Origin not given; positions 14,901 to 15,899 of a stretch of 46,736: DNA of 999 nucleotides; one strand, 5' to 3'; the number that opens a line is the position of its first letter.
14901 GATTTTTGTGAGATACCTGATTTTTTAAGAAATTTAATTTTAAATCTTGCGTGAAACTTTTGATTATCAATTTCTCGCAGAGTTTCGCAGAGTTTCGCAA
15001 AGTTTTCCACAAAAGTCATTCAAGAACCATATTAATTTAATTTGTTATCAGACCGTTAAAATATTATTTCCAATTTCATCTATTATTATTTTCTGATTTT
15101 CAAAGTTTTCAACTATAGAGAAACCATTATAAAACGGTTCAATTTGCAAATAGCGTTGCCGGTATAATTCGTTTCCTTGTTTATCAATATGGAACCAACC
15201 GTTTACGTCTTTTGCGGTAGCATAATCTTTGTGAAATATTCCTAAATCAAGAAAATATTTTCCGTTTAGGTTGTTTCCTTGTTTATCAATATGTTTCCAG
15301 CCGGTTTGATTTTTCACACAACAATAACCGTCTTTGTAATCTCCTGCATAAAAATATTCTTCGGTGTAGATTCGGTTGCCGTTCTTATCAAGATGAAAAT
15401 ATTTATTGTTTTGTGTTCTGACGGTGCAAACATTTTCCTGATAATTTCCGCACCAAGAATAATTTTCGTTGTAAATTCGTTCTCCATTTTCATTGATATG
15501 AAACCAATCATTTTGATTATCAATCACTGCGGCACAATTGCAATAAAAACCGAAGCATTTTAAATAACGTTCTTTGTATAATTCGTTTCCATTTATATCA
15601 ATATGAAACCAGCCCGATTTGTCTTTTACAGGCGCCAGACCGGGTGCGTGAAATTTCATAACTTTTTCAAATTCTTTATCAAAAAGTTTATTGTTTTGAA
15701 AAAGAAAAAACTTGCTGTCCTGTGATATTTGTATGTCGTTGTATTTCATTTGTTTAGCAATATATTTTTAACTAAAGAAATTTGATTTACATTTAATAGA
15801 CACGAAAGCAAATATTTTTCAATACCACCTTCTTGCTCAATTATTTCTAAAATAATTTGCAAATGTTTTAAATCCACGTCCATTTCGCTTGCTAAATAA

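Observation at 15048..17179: Nucleotidyltransferase/Cys-phosphatase fusion translationally coupled to a cytoplasmic WG-repeat protein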

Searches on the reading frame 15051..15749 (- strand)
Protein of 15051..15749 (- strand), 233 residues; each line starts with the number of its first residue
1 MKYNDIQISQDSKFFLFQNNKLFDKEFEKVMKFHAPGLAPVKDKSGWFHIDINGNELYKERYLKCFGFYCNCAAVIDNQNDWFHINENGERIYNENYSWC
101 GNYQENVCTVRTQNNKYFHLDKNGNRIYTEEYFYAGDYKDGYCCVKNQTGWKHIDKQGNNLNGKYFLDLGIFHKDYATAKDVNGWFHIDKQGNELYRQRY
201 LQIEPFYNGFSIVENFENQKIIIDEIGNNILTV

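Call 3: search_protein_families(library=pfam, proteins=[window:15051-15749:-], max_evalue=1)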
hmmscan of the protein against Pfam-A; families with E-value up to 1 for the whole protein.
window:15051-15749:- (233 aa): 4 families
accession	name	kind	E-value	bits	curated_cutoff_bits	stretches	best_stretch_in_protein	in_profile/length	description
PF17756.7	RET_CLD1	-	0.00086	20.1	26.4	0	175-208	46-79/124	RET Cadherin like domain 1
PF14903.11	WG_beta_rep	-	0.0009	19.7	25.6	0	188-214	4-30/35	WG containing repeat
PF00028.23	Cadherin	-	0.042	14.7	28.8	0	180-204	38-62/93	Cadherin domain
PF01473.26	Choline_bind_1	-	0.4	11.6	20.5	0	77-90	6-18/19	Putative cell wall binding repeat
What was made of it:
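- On WG_beta_rep repeat proteins (PF14903): The window protein scores 19.7 bits against 25.6 (call 3).
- Checked: Its own Pfam WG_beta_rep score is below threshold (19.7 against 25.6, call 3).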

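Call 4: search_protein_families(library=ncbifam, proteins=[window:15051-15749:-], max_evalue=1)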
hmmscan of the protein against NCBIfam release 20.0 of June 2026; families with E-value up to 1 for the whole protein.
window:15051-15749:- (233 aa): 0 families

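Call 5: search_protein_families(library=padloc, proteins=[window:15051-15749:-], max_evalue=1)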
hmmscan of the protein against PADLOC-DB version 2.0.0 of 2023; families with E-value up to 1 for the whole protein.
window:15051-15749:- (233 aa): 0 families

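Call 24: find_homologous_proteins(query=window:15051-15749:-)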
Query window:15051-15749:- (233 aa): 730 proteins with E <= 0.001 among 802 candidates; the best 120 are listed.
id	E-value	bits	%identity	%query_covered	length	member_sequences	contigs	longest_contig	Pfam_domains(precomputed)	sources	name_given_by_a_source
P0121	2.2e-100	354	65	100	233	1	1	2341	PF14903.12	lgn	-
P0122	5.5e-99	349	65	100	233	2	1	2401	PF14903.12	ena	-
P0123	2.6e-98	347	63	100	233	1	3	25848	PF14903.12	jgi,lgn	jgi:hypothetical protein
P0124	4.6e-98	346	63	100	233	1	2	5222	PF14903.12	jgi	jgi:hypothetical protein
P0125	7.4e-98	345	64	100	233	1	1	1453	PF14903.12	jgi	jgi:hypothetical protein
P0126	7.6e-98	345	64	100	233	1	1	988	PF14903.12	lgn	-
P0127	1.2e-97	345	64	100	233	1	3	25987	-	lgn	-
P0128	1.2e-97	345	64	100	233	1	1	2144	-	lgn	-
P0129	1.4e-97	345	65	100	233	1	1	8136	PF14903.12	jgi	-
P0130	1.4e-97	345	64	100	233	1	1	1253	PF14903.12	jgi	jgi:hypothetical protein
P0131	8.9e-97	342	63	100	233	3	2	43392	PF14903.12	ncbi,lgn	ncbi:MAG: WG repeat-containing protein [Flavobacteriales bacterium]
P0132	9.7e-97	342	63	100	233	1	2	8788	-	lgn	-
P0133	2.0e-96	341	62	100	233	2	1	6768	PF14903.12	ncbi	-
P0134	2.1e-96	341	64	100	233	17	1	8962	-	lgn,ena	-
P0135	2.1e-96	341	63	100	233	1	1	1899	PF14903.12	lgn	-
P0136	2.4e-96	341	61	100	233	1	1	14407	PF14903.12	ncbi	-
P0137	3.1e-96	340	64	100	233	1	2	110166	PF14903.12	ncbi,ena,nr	ncbi:MAG: WG repeat-containing protein [Flavobacteriaceae bacterium]|nr:WG repeat-containing protein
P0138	3.2e-96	340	64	100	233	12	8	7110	PF14903.12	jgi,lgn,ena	jgi:hypothetical protein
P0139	3.2e-96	340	65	100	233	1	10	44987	PF14903.12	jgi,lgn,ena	-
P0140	4.7e-96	340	63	100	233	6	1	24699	PF14903.12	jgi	jgi:hypothetical protein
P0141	5.4e-96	339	64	100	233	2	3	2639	PF14903.12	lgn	-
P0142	6.8e-96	339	63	100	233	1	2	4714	PF14903.12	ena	-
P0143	8.5e-96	339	64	100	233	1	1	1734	PF14903.12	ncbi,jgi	jgi:hypothetical protein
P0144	1.1e-95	338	64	100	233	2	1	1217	PF14903.12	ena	-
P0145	1.7e-95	338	64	100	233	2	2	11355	PF14903.12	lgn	-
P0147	2.3e-95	337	63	100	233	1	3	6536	PF14903.12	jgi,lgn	jgi:hypothetical protein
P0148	2.6e-95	337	63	100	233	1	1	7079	PF14903.12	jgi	jgi:hypothetical protein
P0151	4.3e-95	336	62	100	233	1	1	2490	PF14903.12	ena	-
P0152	5.1e-95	336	63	100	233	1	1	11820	PF14903.12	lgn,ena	-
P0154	6.8e-95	336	61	100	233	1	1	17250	PF14903.12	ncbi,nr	ncbi:MAG: hypothetical protein KatS3mg035_2084 [Bacteroidia bacterium]|nr:MAG: hypothetical protein 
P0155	9.0e-95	335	61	100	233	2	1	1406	PF14903.12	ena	-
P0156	1.0e-94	335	62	100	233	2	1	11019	PF14903.12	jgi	jgi:hypothetical protein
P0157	1.1e-94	335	63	100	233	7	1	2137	PF14903.12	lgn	-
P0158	1.2e-94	335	62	100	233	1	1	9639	PF14903.12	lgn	-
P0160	1.3e-94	335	62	100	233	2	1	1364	PF14903.12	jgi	jgi:hypothetical protein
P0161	1.3e-94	335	62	100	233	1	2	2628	PF14903.12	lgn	-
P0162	1.7e-94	334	61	100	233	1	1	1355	PF14903.12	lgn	-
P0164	2.8e-94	334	61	100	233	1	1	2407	PF14903.12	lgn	-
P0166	3.5e-94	333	62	100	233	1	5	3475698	PF14903.12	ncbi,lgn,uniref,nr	ncbi:methyltransferase [Oceanihabitans sp. IOP_32]|uniref:WG repeat-containing protein n=1 Tax=Ocean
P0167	3.7e-94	333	61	100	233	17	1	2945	PF14903.12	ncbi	-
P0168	3.7e-94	333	61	100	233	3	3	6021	PF14903.12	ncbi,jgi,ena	-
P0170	4.1e-94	333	63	100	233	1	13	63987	PF14903.12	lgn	-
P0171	4.8e-94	333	63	100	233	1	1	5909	PF14903.12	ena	-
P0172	5.1e-94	333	60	100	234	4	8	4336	PF14903.12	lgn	-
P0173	6.1e-94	333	62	100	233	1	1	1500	PF14903.12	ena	-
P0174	8.3e-94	332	62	100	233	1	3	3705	PF14903.12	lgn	-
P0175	8.8e-94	332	63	100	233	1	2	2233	PF14903.12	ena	-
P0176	9.5e-94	332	62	100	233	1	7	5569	PF14903.12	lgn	-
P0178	1.7e-93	331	62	100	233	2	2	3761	PF14903.12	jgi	jgi:hypothetical protein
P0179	2.2e-93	331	59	100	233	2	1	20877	PF14903.12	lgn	-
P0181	2.6e-93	331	62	100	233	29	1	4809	PF14903.12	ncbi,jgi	jgi:hypothetical protein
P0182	3.1e-93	330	63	100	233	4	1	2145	PF14903.12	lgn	-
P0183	3.6e-93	330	62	100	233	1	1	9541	PF14903.12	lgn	-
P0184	4.0e-93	330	61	100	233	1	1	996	PF14903.12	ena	-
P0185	4.6e-93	330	59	100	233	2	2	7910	PF14903.12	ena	-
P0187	6.3e-93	329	60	100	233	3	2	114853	PF14903.12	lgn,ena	-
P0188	6.3e-93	329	60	100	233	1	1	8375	PF14903.12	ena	-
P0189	7.0e-93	329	59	99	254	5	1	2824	PF14903.12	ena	-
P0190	7.5e-93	329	60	100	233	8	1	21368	PF14903.12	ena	-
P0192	9.6e-93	329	62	100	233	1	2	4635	PF14903.12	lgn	-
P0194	1.1e-92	329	60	100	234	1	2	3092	PF14903.12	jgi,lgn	jgi:hypothetical protein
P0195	1.3e-92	328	59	100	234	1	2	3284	PF14903.12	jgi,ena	jgi:hypothetical protein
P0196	1.4e-92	328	62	100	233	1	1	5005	PF14903.12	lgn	-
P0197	1.6e-92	328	61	100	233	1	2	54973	PF14903.12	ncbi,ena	-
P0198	1.9e-92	328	61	100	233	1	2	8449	PF14903.12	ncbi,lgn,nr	ncbi:MAG: WG repeat-containing protein [bacterium]|nr:WG repeat-containing protein [bacterium]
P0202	2.5e-92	327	62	100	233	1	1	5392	PF14903.12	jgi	-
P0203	4.1e-92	327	60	100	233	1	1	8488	PF14903.12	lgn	-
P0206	5.4e-92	326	58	100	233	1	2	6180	PF14903.12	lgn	-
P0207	6.0e-92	326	61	100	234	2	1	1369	PF14903.12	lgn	-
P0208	6.2e-92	326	60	100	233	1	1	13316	PF14903.12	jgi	jgi:hypothetical protein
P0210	7.6e-92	326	59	100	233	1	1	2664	PF14903.12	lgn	-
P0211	8.1e-92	326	61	100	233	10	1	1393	PF14903.12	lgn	-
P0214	1.2e-91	325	60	100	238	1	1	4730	PF14903.12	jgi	jgi:hypothetical protein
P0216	1.6e-91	325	60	100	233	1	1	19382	PF14903.12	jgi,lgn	jgi:hypothetical protein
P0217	1.7e-91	325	60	97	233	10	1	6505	PF14903.12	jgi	-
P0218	1.9e-91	325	59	100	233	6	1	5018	PF14903.12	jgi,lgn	jgi:hypothetical protein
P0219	2.2e-91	324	60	100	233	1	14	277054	-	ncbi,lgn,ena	-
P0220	2.3e-91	324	58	100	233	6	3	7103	PF14903.12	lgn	-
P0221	2.3e-91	324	59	100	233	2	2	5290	PF14903.12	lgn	-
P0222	2.9e-91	324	60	100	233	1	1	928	PF14903.12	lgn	-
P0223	2.9e-91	324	59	100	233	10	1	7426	PF14903.12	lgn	-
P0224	3.2e-91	324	58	100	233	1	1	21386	PF14903.12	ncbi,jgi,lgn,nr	ncbi:MAG: WG repeat-containing protein [Arcicella sp.]|jgi:hypothetical protein|nr:WG repeat-contain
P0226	3.4e-91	324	60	100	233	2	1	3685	PF14903.12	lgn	-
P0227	3.4e-91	324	60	100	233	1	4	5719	PF14903.12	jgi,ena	-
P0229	4.4e-91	323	60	100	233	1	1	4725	PF14903.12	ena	-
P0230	4.8e-91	323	60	100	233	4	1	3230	PF14903.12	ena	-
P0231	5.8e-91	323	60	100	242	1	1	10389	PF14903.12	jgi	jgi:hypothetical protein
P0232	6.1e-91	323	59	100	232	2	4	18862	PF14903.12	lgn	-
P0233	6.7e-91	323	59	100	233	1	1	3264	PF14903.12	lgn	-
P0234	8.7e-91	322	59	100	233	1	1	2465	PF14903.12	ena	-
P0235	9.6e-91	322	60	99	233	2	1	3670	PF14903.12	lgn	-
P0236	1.2e-90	322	59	100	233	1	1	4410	PF14903.12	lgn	-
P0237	1.2e-90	322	60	100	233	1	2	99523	PF14903.12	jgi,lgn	jgi:hypothetical protein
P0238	1.2e-90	322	59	100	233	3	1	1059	PF14903.12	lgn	-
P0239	1.4e-90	322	61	100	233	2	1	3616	PF14903.12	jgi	jgi:hypothetical protein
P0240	1.5e-90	322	59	100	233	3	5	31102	PF14903.12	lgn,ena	-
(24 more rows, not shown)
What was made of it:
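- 15048..15749 (-): WG233: 233-aa cytoplasmic protein with six WG-type repeats; core member of the operon. 730 homologues, nearly all exactly 233 aa and ~60% identical (call 24).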

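Call 28: search_solved_structures(query=A2, max_evalue=10, show_alignments=1)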
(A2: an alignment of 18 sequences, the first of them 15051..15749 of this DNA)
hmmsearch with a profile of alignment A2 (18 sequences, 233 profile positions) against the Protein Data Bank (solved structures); distinct sequences matched with E-value up to 10: 0.
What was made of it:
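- Closest known: WG_beta_rep. Different: No solved structure is related by sequence (call 28).
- Tried and rejected: There is no PDB sequence match (call 28).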

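Call 34: predict_structure(alignment_id=A2)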
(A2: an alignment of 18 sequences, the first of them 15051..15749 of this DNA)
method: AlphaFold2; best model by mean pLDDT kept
length: 233 residues; sequences in the alignment: 18
mean_pLDDT: 95.2   pTM: 0.83
mean pLDDT of the five models: 95.2, 94.4, 94.3, 93.5, 92.2
residues with pLDDT >= 90: 216; 70-90: 17; 50-70: 0; < 50: 0
segments of 3 or more residues with pLDDT < 50: none
pLDDT, mean of each block of 10 residues (from residue 1): 93 96 93 92 97 95 94 95 95 96 94 98 95 95 96 96 95 94 97 96 96 97 96 93
secondary structure, 60 per line:
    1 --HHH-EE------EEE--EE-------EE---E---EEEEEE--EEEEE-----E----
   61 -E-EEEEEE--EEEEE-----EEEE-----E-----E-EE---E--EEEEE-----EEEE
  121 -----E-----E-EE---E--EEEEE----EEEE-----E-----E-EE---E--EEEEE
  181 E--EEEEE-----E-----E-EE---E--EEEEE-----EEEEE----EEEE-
elements in order: E15-17 E38-43 E46-50 E64-69 E72-76 E82-85 E107-111 E117-120 E142-146 E151-154 E176-181 E184-188 E210-214 E220-224 E229-232
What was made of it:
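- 15048..15749 (-): All-beta AF2 model with pLDDT 95.2 (call 34).
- On MntA-HepT (MNT-HEPN) type VII toxin-antitoxin: The coupled partner is an all-beta WG-repeat protein (calls 3, 34).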

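Call 36: fold_search(model_id=the predicted structure, library=pdb)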
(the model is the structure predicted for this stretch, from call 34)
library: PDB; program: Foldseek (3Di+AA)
matches with E <= 10: 1632; with E <= 0.001: 506
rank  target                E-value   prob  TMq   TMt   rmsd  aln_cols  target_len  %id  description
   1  8prj                  2.1e-08  1.00  0.49  0.39   8.6       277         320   12  The structure of v31Bagel8 (released 2024-07-24)
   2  6g6o_A                2.4e-08  1.00  0.51  0.41   7.2       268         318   11  Crystal structure of the computationally designed Ika8 protein: crystal packing No.1 in P63 (released 2018-11-28)
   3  8orr                  2.5e-08  1.00  0.54  0.39   7.8       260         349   12  Outer membrane protein assembly factor BamB from Klebsiella pneumoniae (released 2024-04-24)
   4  3prw                  3.7e-08  1.00  0.51  0.37   7.2       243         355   10  Crystal structure of the lipoprotein BamB (released 2011-01-19)
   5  5ljo_B                3.7e-08  1.00  0.49  0.34   7.4       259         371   10  E. coli BAM complex (BamABCDE) by cryoEM (released 2016-10-12)
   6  9a3d_MODEL_1_A        4.5e-08  1.00  0.50  0.33   7.7       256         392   10  Model of E. coli BamB by in-cell photo-crosslinking MS and deep learning (released 2023-02-24)
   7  9cnw_B                5.0e-08  1.00  0.51  0.38   6.7       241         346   11  CryoEM structure of the APO-BAM complex in DDM detergent (released 2024-12-25)
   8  2yh3                  5.3e-08  1.00  0.47  0.33   8.4       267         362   10  The structure of BamB from E. coli (released 2011-05-25)
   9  3q54                  6.8e-08  1.00  0.52  0.37   6.5       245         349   12  Crystal structure of Escherichia coli BamB (released 2012-05-09)
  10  3q7m                  7.5e-08  1.00  0.51  0.38   6.5       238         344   12  The crystal structure of BamB from the BAM complex in spacegroup I222 (released 2011-02-09)
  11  4xga_A                9.2e-08  1.00  0.55  0.40   6.3       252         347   10  Crystal structure of BamB and BamA P3-5 complex from E.coli (released 2016-01-20)
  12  9cnz_B                9.2e-08  1.00  0.52  0.38   6.6       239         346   11  Structure of BAM complexed with PTB2 ligand in detergent (released 2024-12-25)
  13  4imm_A                9.2e-08  1.00  0.52  0.41   7.3       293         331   12  The crystal structure of BamB from Moraxella catarrhalis (released 2014-03-26)
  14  7nri_B                1.2e-07  1.00  0.53  0.38   6.4       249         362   10  Structure of the darobactin-bound E. coli BAM complex (BamABCDE) (released 2021-04-21)
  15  9p1u_B                1.2e-07  1.00  0.53  0.39   6.9       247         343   12  beta-barrel assembly machine from Escherichia coli in an late state of LptD assembly (released 2026-03-11)
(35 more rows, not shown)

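Call 48: find_encoding_contigs(protein=P0219, flank=8000, max_places=2)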
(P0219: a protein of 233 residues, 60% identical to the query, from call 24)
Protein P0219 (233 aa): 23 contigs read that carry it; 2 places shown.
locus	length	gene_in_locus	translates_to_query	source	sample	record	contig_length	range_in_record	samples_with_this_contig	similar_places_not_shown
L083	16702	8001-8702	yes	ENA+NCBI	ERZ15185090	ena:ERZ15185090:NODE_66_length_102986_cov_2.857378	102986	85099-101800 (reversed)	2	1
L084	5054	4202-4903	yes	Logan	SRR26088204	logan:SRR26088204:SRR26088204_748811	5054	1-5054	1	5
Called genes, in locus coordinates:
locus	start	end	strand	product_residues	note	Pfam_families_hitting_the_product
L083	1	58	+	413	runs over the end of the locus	?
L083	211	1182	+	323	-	-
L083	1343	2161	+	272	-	PF00691:OmpA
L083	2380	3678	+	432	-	PF02275:CBAH (faint)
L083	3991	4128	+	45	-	-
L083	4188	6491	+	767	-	PF13439:Glyco_transf_4, PF13579:Glyco_trans_4_4 (weak), PF00534:Glycos_transf_1, PF13692:Glyco_trans_1_4, PF04055:Radical_SAM, PF13186:SPASM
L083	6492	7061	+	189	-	PF00300:His_Phos_1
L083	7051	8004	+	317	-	PF08100:Dimerisation, PF00891:Methyltransf_2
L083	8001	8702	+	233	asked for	-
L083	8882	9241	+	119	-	-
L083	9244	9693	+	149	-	-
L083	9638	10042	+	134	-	-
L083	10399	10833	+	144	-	-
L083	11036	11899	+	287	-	PF01909:NTP_transf_2, PF18765:Polbeta (weak), PF13228:DUF4037 (weak)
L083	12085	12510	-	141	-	PF14109:GldH_lipo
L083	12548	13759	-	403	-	PF04468:PSP1, PF28472:PSP1_3rd, PF28473:YaaT_C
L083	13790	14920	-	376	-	PF13177:DNA_pol3_delta2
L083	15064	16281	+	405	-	PF00162:PGK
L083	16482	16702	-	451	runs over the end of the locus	PF00145:DNA_methylase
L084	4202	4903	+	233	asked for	-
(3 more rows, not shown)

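Call 49: find_encoding_contigs(protein=P0187, flank=8000, max_places=2)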
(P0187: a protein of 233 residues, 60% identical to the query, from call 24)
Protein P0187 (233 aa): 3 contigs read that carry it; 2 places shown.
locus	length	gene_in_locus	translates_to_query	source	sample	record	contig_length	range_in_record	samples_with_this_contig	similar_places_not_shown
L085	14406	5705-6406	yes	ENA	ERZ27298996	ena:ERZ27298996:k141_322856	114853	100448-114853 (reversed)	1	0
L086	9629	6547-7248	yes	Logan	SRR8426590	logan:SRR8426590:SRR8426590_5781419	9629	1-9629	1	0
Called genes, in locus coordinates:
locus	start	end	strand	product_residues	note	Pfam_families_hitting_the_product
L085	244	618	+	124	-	PF01022:HTH_5, PF13412:HTH_24 (weak), PF13601:HTH_34 (weak)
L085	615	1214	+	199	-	PF02411:MerT, PF00403:HMA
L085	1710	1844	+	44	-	-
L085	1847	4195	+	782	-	PF13439:Glyco_transf_4, PF20706:GT4-conflict (faint), PF00534:Glycos_transf_1, PF13692:Glyco_trans_1_4, PF04055:Radical_SAM, PF13186:SPASM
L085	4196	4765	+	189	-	PF00300:His_Phos_1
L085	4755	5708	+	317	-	PF00891:Methyltransf_2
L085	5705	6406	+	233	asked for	PF14903:WG_beta_rep (faint)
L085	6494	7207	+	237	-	PF12679:ABC2_membrane_2, PF12698:ABC2_membrane_3, PF01061:ABC2_membrane, PF12730:ABC2_membrane_4 (weak)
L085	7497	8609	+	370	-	PF17874:TPR_MalT (faint), PF07719:TPR_2 (faint), PF00515:TPR_1 (faint), PF13181:TPR_8 (faint), PF13374:TPR_10 (faint), PF24885:TPR_NPHP3 (faint), PF13424:TPR_12 (weak)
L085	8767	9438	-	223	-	-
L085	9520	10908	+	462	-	PF00890:FAD_binding_2 (weak), PF01134:GIDA (weak), PF07992:Pyr_redox_2, PF12831:FAD_oxidored (weak), PF13738:Pyr_redox_3, PF00070:Pyr_redox, PF02737:3HCDH_N (weak), PF02852:Pyr_redox_dim, +4 more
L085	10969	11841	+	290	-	PF01545:Cation_efflux, PF16916:ZT_dimer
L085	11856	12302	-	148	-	PF14126:DUF4293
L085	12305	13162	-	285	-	PF07608:DUF1571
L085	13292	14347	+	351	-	PF18174:HU-CCDC81_bac_1, PF18175:HU-CCDC81_bac_2, PF05036:SPOR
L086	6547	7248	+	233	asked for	PF14903:WG_beta_rep (faint)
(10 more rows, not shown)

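Call 53: search_protein_families(library=pfam, proteins=[L083:8882-9238:+, L083:9244-9690:+, L083:9638-10039:+, L083:10399-10830:+, L083:11036-11896:+, L083:2380-3675:+], max_evalue=0.01)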
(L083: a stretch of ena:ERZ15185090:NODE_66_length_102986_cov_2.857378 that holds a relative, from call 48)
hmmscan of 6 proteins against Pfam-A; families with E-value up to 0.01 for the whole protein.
L083:8882-9238:+ (119 aa): 1 family
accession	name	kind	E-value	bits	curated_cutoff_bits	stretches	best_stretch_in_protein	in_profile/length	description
PF13969.11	Pab87_oct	-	0.0018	18.9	27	1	32-86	30-88/96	Pab87 octamerisation domain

L083:9244-9690:+ (149 aa): 1 family
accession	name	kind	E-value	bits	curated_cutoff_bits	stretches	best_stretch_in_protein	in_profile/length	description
PF16091.10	DUF4820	-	0.0079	16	27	1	11-83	139-212/227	Domain of unknown function (DUF4820)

L083:9638-10039:+ (134 aa): 0 families

L083:10399-10830:+ (144 aa): 0 families

L083:11036-11896:+ (287 aa): 3 families
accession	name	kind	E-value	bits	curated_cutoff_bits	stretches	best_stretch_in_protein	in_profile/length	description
PF01909.29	NTP_transf_2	-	1.4e-08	35.5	21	1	20-66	10-57/93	Nucleotidyltransferase domain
PF13228.11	DUF4037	-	2.2e-06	28.7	22.1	1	139-223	9-95/101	Domain of unknown function (DUF4037)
PF18765.7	Polbeta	-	3.7e-06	27.4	26.9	1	23-68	12-55/93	Polymerase beta, Nucleotidyltransferase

L083:2380-3675:+ (432 aa): 2 families
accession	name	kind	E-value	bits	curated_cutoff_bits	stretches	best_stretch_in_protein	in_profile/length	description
PF02275.23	CBAH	-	5.9e-06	26.6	20.4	1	58-164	47-159/316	Linear amide C-N hydrolases, choloylglycine hydrolase family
PF03417.21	AAT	-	0.0018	18.5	23.2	0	38-164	8-121/225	Acyl-coenzyme A:6-aminopenicillanic acid acyl-transferase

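Call 54: find_related_loci(query=A2, collection=metagenome_contigs, flank=7000)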
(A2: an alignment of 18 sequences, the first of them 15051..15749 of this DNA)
Query A2 (233 aa) in metagenome_contigs; peptide patterns used: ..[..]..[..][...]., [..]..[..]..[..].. (x = any residue, [..] = any of these).
372 stretches matched a pattern; 248 encode a relative of the query (tblastn E <= 1e-3); the best 80 are kept; 80 distinct loci.
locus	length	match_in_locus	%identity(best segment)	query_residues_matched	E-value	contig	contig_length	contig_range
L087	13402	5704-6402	81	1-233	1e-128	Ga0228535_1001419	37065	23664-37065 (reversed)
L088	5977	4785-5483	65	1-233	1e-101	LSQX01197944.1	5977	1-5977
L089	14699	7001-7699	64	1-233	3e-100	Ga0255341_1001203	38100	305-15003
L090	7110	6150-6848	64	1-233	2e-99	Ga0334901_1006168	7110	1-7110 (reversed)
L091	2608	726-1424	64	1-233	1e-102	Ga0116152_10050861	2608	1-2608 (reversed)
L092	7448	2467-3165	62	1-233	2e-99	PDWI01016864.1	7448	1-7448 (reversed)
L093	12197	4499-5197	64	1-233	5e-99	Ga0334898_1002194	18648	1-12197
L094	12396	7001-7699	65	1-233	4e-99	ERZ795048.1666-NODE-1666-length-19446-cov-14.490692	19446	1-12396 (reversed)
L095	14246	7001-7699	65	1-233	4e-99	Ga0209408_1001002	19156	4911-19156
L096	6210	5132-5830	63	1-233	9e-99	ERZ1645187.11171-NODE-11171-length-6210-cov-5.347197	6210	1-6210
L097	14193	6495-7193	61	1-233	6e-98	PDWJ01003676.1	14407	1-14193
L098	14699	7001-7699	61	1-233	2e-97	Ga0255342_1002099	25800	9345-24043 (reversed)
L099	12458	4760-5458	61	1-233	2e-97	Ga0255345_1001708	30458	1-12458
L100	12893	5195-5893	62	1-233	1e-97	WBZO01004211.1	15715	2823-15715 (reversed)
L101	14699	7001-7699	61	1-233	2e-97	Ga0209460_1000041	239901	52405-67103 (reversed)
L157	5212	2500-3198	60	1-233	1e-90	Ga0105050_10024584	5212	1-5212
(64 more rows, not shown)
